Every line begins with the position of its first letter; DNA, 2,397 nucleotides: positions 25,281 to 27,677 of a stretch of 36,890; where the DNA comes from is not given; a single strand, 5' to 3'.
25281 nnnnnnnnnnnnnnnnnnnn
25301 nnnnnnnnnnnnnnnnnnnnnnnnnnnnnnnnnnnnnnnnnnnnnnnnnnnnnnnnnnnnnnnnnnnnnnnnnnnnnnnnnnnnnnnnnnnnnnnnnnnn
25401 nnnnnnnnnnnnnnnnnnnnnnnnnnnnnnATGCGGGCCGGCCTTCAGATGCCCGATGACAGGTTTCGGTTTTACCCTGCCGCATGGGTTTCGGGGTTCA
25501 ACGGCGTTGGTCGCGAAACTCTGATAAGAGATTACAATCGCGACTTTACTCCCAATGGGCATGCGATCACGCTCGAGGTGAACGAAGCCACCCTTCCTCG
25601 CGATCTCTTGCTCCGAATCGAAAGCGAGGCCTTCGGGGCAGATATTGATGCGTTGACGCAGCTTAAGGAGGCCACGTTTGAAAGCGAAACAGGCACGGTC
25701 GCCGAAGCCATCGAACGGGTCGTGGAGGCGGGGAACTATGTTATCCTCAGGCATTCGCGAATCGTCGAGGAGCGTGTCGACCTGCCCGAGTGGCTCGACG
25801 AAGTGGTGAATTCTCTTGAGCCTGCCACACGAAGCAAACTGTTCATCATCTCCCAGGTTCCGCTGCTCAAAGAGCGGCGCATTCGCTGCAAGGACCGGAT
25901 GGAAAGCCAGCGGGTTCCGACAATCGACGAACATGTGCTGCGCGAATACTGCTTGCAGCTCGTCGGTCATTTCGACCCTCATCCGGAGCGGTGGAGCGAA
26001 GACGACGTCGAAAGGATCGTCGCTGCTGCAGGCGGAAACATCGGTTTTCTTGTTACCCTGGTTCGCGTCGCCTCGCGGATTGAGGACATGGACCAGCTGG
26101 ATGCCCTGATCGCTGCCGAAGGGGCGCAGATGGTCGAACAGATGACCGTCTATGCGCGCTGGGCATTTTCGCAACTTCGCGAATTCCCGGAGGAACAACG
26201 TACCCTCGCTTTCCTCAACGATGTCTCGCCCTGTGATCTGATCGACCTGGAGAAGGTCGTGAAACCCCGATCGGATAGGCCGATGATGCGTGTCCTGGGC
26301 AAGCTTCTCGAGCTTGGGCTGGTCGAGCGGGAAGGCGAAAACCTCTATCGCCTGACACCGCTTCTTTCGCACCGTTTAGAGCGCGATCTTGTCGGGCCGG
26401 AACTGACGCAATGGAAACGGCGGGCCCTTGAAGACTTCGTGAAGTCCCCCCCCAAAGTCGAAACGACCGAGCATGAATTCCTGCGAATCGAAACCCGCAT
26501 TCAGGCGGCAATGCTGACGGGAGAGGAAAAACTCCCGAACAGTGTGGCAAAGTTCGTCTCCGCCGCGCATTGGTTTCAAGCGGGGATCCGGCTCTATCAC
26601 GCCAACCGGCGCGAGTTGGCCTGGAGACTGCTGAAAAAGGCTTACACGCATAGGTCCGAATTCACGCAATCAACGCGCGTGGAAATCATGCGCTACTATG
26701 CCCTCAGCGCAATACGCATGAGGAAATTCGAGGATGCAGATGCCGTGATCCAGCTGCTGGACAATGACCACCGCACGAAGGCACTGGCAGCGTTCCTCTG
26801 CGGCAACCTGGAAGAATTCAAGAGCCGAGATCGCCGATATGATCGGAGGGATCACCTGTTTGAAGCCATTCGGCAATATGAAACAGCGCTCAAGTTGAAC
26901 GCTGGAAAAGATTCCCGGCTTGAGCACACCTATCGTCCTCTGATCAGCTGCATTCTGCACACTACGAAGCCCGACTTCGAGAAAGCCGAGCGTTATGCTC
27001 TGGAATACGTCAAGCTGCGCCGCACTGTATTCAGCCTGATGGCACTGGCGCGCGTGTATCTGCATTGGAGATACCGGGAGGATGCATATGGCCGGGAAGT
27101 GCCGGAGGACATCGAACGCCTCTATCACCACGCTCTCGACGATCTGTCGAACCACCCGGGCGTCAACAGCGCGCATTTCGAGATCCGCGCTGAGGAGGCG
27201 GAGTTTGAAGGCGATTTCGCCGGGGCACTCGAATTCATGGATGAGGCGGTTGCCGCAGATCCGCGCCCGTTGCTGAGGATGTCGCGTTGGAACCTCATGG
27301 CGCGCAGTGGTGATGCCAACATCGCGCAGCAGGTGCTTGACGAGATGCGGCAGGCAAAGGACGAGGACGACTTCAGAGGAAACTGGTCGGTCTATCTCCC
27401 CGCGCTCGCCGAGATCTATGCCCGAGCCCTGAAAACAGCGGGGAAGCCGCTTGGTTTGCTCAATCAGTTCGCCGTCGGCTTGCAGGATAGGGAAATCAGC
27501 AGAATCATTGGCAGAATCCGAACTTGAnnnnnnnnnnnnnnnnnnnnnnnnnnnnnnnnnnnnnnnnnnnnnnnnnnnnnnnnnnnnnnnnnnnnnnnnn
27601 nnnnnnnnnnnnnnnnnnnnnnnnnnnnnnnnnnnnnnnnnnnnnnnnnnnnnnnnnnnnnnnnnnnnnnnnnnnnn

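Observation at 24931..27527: TIR + STAND(NB-ARC-like) + TPR module next to tRNA-Pro: candidate NLR-like antiviral system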

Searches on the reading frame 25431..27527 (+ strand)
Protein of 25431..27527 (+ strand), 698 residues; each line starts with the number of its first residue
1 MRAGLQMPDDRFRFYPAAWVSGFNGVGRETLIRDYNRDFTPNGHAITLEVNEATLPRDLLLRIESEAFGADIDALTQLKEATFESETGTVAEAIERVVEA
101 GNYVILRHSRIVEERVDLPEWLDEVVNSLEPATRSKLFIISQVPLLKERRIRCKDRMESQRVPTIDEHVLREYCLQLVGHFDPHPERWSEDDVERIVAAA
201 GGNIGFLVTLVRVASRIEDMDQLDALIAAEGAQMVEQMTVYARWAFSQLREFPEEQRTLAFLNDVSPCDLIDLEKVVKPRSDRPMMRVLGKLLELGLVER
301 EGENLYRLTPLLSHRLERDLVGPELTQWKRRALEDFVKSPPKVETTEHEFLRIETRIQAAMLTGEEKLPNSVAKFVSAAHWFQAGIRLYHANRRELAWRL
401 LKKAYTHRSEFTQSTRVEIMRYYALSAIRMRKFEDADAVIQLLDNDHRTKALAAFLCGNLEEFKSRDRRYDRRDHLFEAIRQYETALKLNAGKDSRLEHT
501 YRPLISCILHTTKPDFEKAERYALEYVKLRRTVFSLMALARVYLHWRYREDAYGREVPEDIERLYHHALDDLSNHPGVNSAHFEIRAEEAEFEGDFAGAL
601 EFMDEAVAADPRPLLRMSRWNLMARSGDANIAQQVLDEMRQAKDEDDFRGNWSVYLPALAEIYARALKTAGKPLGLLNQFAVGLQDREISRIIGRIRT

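Call 5: search_protein_families(library=pfam, proteins=[window:25431-27527:+], max_evalue=1)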
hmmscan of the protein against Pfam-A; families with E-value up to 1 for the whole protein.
window:25431-27527:+ (698 aa): 5 families
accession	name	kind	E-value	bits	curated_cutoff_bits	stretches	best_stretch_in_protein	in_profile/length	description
PF21033.3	RMD1-3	-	0.012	15.3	26.7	1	388-471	33-108/235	Regulator of microtubule dynamics protein 1-3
PF13207.12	AAA_17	-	0.17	12.6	27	1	76-156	44-125/136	AAA domain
PF20308.4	TPR-S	-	0.23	12.5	27.6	1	401-490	9-89/102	Tetratricopeptide Repeats-Sensor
PF14559.12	TPR_19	-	0.47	11.3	25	1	593-646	4-58/68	Tetratricopeptide repeat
PF07719.23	TPR_2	-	0.78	10.5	27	0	590-612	11-33/34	Tetratricopeptide repeat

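Call 6: search_protein_families(library=padloc, proteins=[window:25431-27527:+], max_evalue=1)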
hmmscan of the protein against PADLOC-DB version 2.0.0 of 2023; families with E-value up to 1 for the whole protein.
window:25431-27527:+ (698 aa): 0 families

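Call 9: find_homologous_proteins(query=window:25431-27527:+)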
Query window:25431-27527:+ (698 aa): 124 proteins with E <= 0.001 among 8000 candidates; the best 120 are listed.
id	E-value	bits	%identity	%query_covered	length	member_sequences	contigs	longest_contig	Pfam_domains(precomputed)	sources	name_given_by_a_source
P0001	0.0e+0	1450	100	93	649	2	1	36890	-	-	-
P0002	0.0e+0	1253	80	100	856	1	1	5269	PF13676.12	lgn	-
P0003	0.0e+0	1086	69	100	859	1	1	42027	PF13676.12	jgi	jgi:tetratricopeptide (TPR) repeat protein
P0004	0.0e+0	1068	67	100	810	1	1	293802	PF13181.13,PF07719.24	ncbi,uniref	ncbi:tetratricopeptide repeat protein [Rhizobium sp. NPDC090279]|uniref:tetratricopeptide repeat pro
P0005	0.0e+0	1067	67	100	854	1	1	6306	PF13676.12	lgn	-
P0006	0.0e+0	1064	66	100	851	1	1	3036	PF07719.24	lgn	-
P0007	0.0e+0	1050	66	100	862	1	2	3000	PF07719.24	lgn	-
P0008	0.0e+0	1047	67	100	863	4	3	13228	PF13676.12,PF07719.24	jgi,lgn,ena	-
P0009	0.0e+0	1047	66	100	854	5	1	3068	PF07719.24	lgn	-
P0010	0.0e+0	1037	66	100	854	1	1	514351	PF13414.13,PF00515.35,PF13176.13,PF13676.12,PF13181.13,PF07719.24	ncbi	ncbi:tetratricopeptide repeat protein [Komagataeibacter melomenusus]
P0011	0.0e+0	1013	64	100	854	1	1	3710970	PF07719.24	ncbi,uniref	ncbi:hypothetical protein [Rhodobacter capsulatus]|uniref:hypothetical protein n=1 Tax=Rhodobacter c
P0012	1.3e-298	1010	65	100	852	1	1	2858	PF00515.35,PF13676.12,PF07719.24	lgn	-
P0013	2.9e-277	940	60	100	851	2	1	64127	-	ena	-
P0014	8.4e-275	932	60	100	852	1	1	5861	-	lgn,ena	-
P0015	9.0e-266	902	59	98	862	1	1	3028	PF13676.12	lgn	-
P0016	7.9e-265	899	59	99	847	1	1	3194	PF13676.12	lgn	-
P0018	2.2e-263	894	58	100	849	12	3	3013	PF13676.12,PF07719.24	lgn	-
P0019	2.8e-263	894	58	98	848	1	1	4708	PF13676.12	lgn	-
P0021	2.6e-261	887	58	99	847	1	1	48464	PF13676.12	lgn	-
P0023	1.6e-258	878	56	98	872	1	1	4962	PF13676.12,PF07719.24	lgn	-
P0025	7.5e-258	876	57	99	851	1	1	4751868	PF13676.12,PF07719.24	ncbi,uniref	ncbi:hypothetical protein AAC691_09315 [Nguyenibacter vanlangensis]|uniref:TIR domain-containing pro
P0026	2.2e-256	871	57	98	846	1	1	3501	PF13676.12,PF07719.24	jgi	-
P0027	2.4e-255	867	58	98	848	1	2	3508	PF13676.12,PF07719.24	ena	-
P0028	4.1e-253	860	57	99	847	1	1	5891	PF13676.12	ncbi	-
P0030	3.9e-251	853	56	99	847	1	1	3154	PF13676.12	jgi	jgi:tetratricopeptide (TPR) repeat protein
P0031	3.8e-250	850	56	98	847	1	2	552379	PF13676.12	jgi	jgi:tetratricopeptide (TPR) repeat protein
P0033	1.4e-248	845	56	98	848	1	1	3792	PF13432.13,PF13676.12,PF07719.24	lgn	-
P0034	3.3e-248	844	56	98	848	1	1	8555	PF13676.12,PF13181.13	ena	-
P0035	3.9e-247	840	55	100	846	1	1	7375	PF13676.12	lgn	-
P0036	2.3e-246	838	56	98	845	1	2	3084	PF13676.12,PF07719.24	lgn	-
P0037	6.5e-245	833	56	98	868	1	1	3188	PF13676.12,PF07719.24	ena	-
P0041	5.7e-242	823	58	92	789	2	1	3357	PF13676.12,PF07719.24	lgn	-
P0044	5.7e-240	817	55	98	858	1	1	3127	PF00515.35,PF13676.12,PF07719.24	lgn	-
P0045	5.1e-239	813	54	99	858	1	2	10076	PF13676.12,PF07719.24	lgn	-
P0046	1.5e-238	812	54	99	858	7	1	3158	PF13676.12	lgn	-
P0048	1.8e-234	798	52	98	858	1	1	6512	PF13676.12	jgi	jgi:tetratricopeptide (TPR) repeat protein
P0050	3.0e-233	794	53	98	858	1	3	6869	PF13676.12,PF07719.24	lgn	-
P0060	9.0e-223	760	52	100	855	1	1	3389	PF13676.12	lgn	-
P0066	1.6e-215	736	52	95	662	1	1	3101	-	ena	-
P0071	5.1e-202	691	47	98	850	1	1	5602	PF13676.12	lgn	-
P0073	8.1e-198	677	48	99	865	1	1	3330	PF14559.13,PF13676.12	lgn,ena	-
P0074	2.6e-193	662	47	99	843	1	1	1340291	PF13676.12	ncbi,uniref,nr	ncbi:toll/interleukin-1 receptor domain-containing protein [Aurantiacibacter luteus]|uniref:toll/int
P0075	9.0e-188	644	48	94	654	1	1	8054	-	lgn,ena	-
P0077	4.8e-182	625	44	100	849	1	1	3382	PF13676.12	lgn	-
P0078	1.1e-178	614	43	99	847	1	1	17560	PF13676.12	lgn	-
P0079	2.0e-178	613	43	100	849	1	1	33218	PF13676.12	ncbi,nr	ncbi:MAG: toll/interleukin-1 receptor domain-containing protein [Sphingomonas sp.]|nr:toll/interleuk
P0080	4.0e-178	612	43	100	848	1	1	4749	PF13676.12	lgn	-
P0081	7.4e-178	611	44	99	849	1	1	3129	PF13676.12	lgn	-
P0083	1.4e-177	610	44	100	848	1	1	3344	PF13676.12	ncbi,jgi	jgi:hypothetical protein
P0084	3.7e-177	609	43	100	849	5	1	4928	PF13676.12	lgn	-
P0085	5.3e-177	609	43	100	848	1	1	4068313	PF13676.12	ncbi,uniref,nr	ncbi:toll/interleukin-1 receptor domain-containing protein [Rhizobium sp. CB3060]|uniref:toll/interl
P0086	9.9e-177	608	43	100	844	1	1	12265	PF13676.12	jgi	jgi:tetratricopeptide (TPR) repeat protein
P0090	3.2e-175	603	65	60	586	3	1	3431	PF13676.12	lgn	-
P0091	6.1e-175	602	42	100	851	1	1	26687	PF13676.12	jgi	jgi:hypothetical protein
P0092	1.1e-174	601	42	100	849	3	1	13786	PF13676.12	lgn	-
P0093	1.3e-174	601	42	100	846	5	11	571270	PF13676.12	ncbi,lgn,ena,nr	ncbi:MAG: toll/interleukin-1 receptor domain-containing protein [Nitrospiraceae bacterium]|nr:toll/i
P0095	1.1e-173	598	43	99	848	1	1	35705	PF13676.12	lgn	-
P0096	1.9e-173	597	43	99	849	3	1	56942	PF13676.12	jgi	jgi:tetratricopeptide (TPR) repeat protein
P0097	1.1e-172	594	42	98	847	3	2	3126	PF13676.12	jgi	jgi:hypothetical protein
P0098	2.2e-172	593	43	100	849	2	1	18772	PF13676.12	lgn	-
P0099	2.4e-172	593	43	100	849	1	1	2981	PF13676.12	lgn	-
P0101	3.0e-171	590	44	98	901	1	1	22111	PF13676.12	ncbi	-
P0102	3.5e-171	589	45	96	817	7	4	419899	PF13676.12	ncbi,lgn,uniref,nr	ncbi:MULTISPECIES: hypothetical protein [unclassified Brevundimonas]|uniref:hypothetical protein n=1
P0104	2.7e-170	586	41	99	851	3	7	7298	PF13676.12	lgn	-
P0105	7.2e-170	585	42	99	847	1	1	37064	PF13676.12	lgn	-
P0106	4.1e-169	582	41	100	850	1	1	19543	PF13676.12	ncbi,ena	-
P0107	6.8e-169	582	42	100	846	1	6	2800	PF13676.12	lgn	-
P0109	3.0e-167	576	41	99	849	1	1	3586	PF13676.12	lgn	-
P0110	5.1e-167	576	41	99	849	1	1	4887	PF13676.12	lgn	-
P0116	1.1e-139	485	61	50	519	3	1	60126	PF13676.12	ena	-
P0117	7.1e-132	459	46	65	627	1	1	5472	PF13676.12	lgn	-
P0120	3.8e-111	391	54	47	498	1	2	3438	PF13676.12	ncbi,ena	-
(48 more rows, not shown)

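Call 14: search_solved_structures(query=A1, max_evalue=10, show_alignments=3)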
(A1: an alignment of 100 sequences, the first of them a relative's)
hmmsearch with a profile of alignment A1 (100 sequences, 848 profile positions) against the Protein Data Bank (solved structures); distinct sequences matched with E-value up to 10: 28.
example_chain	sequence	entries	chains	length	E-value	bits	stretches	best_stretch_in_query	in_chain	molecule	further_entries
9m0n_A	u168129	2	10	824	4.1e-10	41.6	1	1-307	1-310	Tetratricopeptide repeat protein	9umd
9gzg_A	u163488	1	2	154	0.00078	20.8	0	733-759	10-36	Engineered CTPR protein with glutamic acids for conductivity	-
9mud_K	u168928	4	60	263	0.00089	20.6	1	4-89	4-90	Cat1 (CRISPR associated TIR 1) pentagonal filament | Cat1 (CRISPR associated TIR 1) pentagonal filament assembly | Cat1 (CRISPR-associated TIR 1)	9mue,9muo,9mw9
8bu0_A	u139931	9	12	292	0.0024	19.2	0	707-760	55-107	Consensus tetratricopeptide repeat protein | Crystal structure of an 8-repeat consensus TPR superhelix with Zinc. | Monomer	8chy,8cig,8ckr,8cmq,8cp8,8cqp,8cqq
8ch0_A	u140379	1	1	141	0.025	15.8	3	707-760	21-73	Consensus tetratricopeptide repeat protein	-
2fo7_A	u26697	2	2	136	0.028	15.7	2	707-760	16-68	SYNTHETIC CONSENSUS TPR PROTEIN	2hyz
9qhc_A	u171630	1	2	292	0.067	14.4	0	693-726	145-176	Engineered tetratricopeptide repeat protein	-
4c6r_A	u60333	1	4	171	0.07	14.3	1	48-89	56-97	DISEASE RESISTANCE PROTEIN RPS4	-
4c6t_B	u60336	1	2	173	0.072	14.3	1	48-89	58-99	DISEASE RESISTANCE PROTEIN RPS4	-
3kd7_A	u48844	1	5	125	0.15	13.2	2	706-758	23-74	CTPR390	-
6nyi_A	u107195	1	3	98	0.18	13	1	223-289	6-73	Design construct XXA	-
3htk_B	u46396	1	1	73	0.4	11.8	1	280-342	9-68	Structural maintenance of chromosomes protein 5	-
2avp_A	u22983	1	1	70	0.41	11.8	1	706-759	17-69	synthetic consensus TPR protein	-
6nz1_A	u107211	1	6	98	0.41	11.8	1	223-289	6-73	Design construct XXA_GVDQ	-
5h3c_A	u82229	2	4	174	0.55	11.4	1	50-98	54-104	Protein SUPPRESSOR OF npr1-1, CONSTITUTIVE 1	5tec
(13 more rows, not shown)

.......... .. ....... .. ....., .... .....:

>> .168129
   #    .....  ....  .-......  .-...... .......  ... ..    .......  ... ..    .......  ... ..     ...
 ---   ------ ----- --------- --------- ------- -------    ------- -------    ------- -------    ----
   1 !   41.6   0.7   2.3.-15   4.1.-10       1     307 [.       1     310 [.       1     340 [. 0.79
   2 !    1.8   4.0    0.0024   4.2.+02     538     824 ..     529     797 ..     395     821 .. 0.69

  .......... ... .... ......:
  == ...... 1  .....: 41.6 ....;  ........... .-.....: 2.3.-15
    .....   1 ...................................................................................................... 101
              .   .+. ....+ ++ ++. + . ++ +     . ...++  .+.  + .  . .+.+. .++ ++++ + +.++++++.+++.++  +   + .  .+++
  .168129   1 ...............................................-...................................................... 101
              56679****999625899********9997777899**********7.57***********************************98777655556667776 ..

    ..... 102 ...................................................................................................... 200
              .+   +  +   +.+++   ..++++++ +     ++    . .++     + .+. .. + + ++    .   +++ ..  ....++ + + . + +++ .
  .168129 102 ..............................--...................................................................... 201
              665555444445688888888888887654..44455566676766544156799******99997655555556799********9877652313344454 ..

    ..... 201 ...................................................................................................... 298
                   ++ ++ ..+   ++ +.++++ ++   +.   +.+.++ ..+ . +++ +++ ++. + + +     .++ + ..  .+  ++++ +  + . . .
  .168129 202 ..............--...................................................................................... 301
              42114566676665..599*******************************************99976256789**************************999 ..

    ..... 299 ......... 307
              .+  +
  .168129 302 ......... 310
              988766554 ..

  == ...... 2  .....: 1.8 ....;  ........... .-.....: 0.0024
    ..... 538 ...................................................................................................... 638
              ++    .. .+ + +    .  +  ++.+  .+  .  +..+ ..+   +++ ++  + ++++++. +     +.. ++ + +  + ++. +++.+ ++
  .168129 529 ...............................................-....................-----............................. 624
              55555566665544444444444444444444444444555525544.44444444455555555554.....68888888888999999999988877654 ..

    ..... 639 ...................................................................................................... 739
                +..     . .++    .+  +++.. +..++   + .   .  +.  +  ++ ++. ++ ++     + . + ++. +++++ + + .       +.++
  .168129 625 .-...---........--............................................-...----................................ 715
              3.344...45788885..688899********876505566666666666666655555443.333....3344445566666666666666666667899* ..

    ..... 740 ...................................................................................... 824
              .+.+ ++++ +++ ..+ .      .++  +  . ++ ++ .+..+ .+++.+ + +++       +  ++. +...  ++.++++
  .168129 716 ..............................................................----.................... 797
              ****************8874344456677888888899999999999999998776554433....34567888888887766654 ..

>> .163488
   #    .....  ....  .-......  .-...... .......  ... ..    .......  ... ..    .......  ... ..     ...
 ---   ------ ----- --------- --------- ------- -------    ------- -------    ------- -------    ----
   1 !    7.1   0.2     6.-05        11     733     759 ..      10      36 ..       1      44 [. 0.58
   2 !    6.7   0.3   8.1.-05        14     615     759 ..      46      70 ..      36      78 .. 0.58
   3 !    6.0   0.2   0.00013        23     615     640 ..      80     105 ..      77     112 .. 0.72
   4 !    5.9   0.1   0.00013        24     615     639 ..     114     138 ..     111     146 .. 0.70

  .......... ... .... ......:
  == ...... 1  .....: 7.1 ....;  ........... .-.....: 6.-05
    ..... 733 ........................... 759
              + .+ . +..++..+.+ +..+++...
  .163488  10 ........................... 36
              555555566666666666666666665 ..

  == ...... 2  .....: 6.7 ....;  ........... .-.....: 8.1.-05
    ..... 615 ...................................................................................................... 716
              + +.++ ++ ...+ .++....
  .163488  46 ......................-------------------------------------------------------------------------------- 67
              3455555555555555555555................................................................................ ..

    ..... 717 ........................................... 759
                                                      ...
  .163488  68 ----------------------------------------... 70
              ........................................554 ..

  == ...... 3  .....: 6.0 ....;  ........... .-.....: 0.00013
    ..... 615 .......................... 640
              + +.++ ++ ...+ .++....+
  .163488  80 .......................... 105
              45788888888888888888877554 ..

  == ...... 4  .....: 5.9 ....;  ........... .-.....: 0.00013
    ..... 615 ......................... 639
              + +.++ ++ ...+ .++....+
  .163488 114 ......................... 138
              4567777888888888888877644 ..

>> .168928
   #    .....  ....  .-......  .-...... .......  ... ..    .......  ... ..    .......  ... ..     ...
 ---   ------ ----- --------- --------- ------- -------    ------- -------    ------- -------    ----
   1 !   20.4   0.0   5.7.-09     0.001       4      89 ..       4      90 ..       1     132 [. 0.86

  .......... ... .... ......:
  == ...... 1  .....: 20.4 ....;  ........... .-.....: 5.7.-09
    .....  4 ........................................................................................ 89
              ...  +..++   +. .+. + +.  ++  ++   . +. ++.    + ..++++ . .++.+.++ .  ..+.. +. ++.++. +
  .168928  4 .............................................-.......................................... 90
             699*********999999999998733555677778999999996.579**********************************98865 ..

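Call 17: find_encoding_contigs(protein=P0003, flank=10000, max_places=3)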
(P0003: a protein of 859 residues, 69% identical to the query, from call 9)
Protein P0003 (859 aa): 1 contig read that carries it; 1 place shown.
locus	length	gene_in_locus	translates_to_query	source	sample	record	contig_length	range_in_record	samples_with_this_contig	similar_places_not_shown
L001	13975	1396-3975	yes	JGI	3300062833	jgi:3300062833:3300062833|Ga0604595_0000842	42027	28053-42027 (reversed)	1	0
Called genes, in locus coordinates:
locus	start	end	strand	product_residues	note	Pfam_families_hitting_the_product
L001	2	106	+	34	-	?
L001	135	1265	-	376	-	-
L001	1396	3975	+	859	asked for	PF13676:TIR_2 (weak)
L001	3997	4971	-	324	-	PF08240:ADH_N, PF00107:ADH_zinc_N, PF13602:ADH_zinc_N_2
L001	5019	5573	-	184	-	-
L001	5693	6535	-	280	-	PF00528:BPD_transp_1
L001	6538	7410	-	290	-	PF00528:BPD_transp_1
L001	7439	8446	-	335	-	PF13531:SBP_bac_11, PF13343:SBP_bac_6 (weak)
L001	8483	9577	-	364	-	PF00005:ABC_tran, PF13304:AAA_21 (weak), PF17850:CysA_C_terminal (weak)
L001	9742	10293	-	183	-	-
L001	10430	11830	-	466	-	PF09019:EcoRII-C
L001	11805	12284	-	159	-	PF03852:Vsr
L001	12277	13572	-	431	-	PF01381:HTH_3 (weak), PF13560:HTH_31 (weak), PF00145:DNA_methylase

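Call 18: find_encoding_contigs(protein=P0011, flank=10000, max_places=3)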
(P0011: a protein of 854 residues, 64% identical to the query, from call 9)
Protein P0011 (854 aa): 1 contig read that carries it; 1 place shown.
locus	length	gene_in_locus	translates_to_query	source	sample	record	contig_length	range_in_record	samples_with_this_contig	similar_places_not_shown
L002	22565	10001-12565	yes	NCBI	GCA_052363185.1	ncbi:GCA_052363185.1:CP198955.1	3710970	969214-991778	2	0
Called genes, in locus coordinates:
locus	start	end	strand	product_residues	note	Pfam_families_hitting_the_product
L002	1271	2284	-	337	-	PF13657:Couple_hipA, PF07804:HipA_C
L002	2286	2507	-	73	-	PF13744:HTH_37 (weak), PF13560:HTH_31, PF01381:HTH_3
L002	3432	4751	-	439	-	PF13657:Couple_hipA, PF07804:HipA_C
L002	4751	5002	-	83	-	PF13744:HTH_37, PF13560:HTH_31, PF01381:HTH_3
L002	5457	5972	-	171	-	-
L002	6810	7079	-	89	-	PF05717:TnpB_IS66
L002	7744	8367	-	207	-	-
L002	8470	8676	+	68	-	-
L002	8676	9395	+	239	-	PF08843:AbiEii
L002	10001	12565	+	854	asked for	PF07719:TPR_2 (faint)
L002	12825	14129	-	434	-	PF13657:Couple_hipA, PF07804:HipA_C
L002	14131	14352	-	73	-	PF13744:HTH_37 (weak), PF13560:HTH_31, PF01381:HTH_3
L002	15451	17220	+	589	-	PF03235:GmrSD_N, PF07510:GmrSD_C (weak)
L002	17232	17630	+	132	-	-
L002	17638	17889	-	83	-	PF13744:HTH_37, PF13560:HTH_31, PF12844:HTH_19 (weak), PF01381:HTH_3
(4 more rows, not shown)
